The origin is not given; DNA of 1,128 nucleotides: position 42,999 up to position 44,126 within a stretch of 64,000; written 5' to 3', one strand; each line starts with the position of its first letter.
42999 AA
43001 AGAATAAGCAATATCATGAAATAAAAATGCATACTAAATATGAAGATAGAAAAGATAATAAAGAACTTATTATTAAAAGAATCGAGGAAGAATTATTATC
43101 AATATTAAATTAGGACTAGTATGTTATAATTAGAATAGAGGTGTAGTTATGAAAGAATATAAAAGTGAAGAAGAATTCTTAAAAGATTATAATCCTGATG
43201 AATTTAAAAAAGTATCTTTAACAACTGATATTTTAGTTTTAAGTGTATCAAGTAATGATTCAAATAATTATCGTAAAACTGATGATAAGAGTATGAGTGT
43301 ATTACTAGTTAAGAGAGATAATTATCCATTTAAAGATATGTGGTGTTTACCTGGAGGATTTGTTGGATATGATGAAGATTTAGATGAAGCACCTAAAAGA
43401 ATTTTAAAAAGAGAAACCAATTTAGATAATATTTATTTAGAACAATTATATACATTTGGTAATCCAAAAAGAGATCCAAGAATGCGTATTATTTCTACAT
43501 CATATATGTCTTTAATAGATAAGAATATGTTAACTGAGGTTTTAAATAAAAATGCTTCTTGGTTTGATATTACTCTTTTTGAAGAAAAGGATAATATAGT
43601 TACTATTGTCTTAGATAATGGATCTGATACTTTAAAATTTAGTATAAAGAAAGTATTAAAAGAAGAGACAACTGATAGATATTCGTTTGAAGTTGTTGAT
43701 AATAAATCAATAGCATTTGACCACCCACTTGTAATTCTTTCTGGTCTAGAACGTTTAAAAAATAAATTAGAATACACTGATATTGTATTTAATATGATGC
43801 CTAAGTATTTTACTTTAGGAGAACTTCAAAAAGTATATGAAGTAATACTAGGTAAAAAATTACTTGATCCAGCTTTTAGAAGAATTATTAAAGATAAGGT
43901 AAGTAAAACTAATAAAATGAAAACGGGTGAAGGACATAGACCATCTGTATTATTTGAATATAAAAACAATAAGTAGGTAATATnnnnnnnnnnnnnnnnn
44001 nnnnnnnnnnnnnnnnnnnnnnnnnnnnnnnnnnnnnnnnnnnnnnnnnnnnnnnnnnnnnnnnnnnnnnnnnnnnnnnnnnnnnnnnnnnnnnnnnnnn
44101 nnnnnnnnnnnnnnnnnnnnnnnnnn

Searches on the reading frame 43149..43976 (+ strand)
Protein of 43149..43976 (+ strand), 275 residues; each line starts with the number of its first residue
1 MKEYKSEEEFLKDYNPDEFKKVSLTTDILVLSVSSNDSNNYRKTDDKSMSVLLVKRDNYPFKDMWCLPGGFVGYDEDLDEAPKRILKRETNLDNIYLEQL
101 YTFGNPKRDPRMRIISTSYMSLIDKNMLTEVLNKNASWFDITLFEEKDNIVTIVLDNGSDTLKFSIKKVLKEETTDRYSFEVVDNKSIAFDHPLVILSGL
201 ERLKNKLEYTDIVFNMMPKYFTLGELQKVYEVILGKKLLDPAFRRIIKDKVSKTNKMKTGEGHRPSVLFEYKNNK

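Call 8: search_protein_families(library=pfam, proteins=[window:43149-43976:+], max_evalue=0.01)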
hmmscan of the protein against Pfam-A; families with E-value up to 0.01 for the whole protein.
window:43149-43976:+ (275 aa): 3 families
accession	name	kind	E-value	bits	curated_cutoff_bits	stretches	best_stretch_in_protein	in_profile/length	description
PF21906.2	NrtR_WHD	-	1.6e-15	57.4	27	1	213-270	1-60/61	NrtR DNA-binding winged helix domain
PF00293.34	NUDIX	-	2.3e-10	41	21.1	1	47-130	14-102/134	NUDIX domain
PF19368.5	AraR_C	-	7.2e-07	29.8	23.8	1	209-272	1-67/82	AraR C-terminal winged HTH domain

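Call 16: find_related_loci(query=window:43149-43976:+, collection=genome_contigs, flank=10000)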
Query window:43149-43976:+ (275 aa) in genome_contigs; peptide patterns used: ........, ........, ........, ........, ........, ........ (x = any residue, [..] = any of these).
170 stretches matched a pattern; 132 encode a relative of the query (tblastn E <= 1e-3); the best 80 are kept; 80 distinct loci.
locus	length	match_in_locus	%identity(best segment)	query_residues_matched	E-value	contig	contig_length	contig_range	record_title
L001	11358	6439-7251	90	1-271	4e-164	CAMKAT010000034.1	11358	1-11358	MAG: uncultured Bacillales bacterium isolate SRR12081297_bin.31_metaWRAP_v1.3_MAG genome assembly, contig: ERZ12289777.1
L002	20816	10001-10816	93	1-272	3e-163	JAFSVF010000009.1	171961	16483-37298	MAG: Bacilli bacterium isolate RGIG3504 Goat_Rumen.Co__c931609, whole genome shotgun sequence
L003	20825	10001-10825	81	1-275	3e-152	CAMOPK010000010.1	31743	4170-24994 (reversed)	MAG: uncultured Firmicutes bacterium isolate SRR873601_bin.79_metaWRAP_v1.3_MAG genome assembly, contig: NODE_3223_lengt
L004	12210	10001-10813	77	4-274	8e-143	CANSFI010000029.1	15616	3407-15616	MAG TPA_asm: uncultured Tenericutes bacterium isolate SRR15730532_bin.52_metawrap_v1.3_MAG genome assembly, contig: NODE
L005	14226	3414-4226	73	2-272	5e-136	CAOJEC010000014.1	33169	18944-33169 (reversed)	MAG TPA_asm: uncultured bacterium isolate SRR15604581_bin.61_metawrap_v1.3_MAG genome assembly, contig: NODE.1401_length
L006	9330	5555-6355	74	2-268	1e-134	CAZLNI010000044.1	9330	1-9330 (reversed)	MAG TPA_asm: uncultured Muribaculaceae bacterium isolate SRP287540_co2_381 genome assembly, contig: NODE_8258_length_933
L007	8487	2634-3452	72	1-272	3e-133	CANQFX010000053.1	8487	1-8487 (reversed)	MAG: uncultured Bacilli bacterium isolate Lapin-008__bin25 genome assembly, contig: Lapin-008__NODE_8174_length_8487_cov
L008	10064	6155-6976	73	1-273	3e-133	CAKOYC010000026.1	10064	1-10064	MAG: uncultured Bacilli bacterium isolate REFINED_METABAT215_TOP10_CONTIGS_1500_ASSEMBLY_K77_MERGED__Hadza_MoBio_hadza-A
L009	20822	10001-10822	73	1-273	9e-133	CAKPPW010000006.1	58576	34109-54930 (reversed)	MAG: uncultured Bacilli bacterium isolate REFINED_METABAT215_TOP10_CONTIGS_1500_ASSEMBLY_K77_MERGED__Hadza_MoBio_C-REDO_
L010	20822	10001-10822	73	1-273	6e-133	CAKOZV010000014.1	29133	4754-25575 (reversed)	MAG: uncultured Bacilli bacterium isolate REFINED_METABAT215_TOP10_CONTIGS_1500_ASSEMBLY_K77_MERGED__Hadza_MoBio_hadza-E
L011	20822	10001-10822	69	1-275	1e-129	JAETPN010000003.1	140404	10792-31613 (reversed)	MAG: Bacillota bacterium isolate S21_Bin6 scaffold_142, whole genome shotgun sequence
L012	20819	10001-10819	69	1-274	1e-129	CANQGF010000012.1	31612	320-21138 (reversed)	MAG: uncultured Bacilli bacterium isolate Lapin-007__bin28 genome assembly, contig: Lapin-007__NODE_423_length_31612_cov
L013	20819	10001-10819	70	1-274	1e-129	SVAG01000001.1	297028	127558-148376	MAG: Lactobacillales bacterium isolate SIG196 NODE_307_length_297028_cov_6.513346, whole genome shotgun sequence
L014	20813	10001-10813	70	1-272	6e-129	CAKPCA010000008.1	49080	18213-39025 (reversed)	MAG: uncultured Bacilli bacterium isolate REFINED_METABAT215_TOP10_CONTIGS_1500_ASSEMBLY_K77_MERGED__Hadza_MoBio_hadza-I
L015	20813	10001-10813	70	1-272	8e-129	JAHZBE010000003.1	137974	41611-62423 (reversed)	MAG: bacterium isolate HRGM_Genome_2006 HRGM_Genome_2006_3, whole genome shotgun sequence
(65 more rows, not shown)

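Call 37: search_solved_structures(query=window:43149-43976:+, max_evalue=0.001, show_alignments=1)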
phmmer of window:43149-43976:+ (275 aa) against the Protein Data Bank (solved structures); distinct sequences matched with E-value up to 0.001: 8.
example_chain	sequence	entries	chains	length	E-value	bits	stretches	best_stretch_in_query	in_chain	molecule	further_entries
5bs6_A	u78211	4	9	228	8.7e-30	107.4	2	48-141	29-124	transcriptional regulator AraR | transcriptional factor AraR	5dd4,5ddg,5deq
2fml_A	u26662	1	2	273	1.3e-23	87.1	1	9-272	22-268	MutT/nudix family protein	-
3gz5_A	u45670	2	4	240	1.4e-23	87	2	5-124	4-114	MutT/nudix family protein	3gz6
3gz8_A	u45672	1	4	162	1.2e-14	57.7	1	5-124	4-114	MutT/nudix family protein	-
7q91_A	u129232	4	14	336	4.6e-13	52.5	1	188-273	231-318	NADQ transcription factor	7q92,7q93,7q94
3i9x_A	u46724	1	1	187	1.2e-11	47.8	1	2-134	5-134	mutT/nudix family protein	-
2yyh_A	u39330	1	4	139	1.7e-06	31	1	50-119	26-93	8-OXO-dGTPase domain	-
2qjt_B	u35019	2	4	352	5e-06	29.5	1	51-101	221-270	Nicotinamide-nucleotide adenylyltransferase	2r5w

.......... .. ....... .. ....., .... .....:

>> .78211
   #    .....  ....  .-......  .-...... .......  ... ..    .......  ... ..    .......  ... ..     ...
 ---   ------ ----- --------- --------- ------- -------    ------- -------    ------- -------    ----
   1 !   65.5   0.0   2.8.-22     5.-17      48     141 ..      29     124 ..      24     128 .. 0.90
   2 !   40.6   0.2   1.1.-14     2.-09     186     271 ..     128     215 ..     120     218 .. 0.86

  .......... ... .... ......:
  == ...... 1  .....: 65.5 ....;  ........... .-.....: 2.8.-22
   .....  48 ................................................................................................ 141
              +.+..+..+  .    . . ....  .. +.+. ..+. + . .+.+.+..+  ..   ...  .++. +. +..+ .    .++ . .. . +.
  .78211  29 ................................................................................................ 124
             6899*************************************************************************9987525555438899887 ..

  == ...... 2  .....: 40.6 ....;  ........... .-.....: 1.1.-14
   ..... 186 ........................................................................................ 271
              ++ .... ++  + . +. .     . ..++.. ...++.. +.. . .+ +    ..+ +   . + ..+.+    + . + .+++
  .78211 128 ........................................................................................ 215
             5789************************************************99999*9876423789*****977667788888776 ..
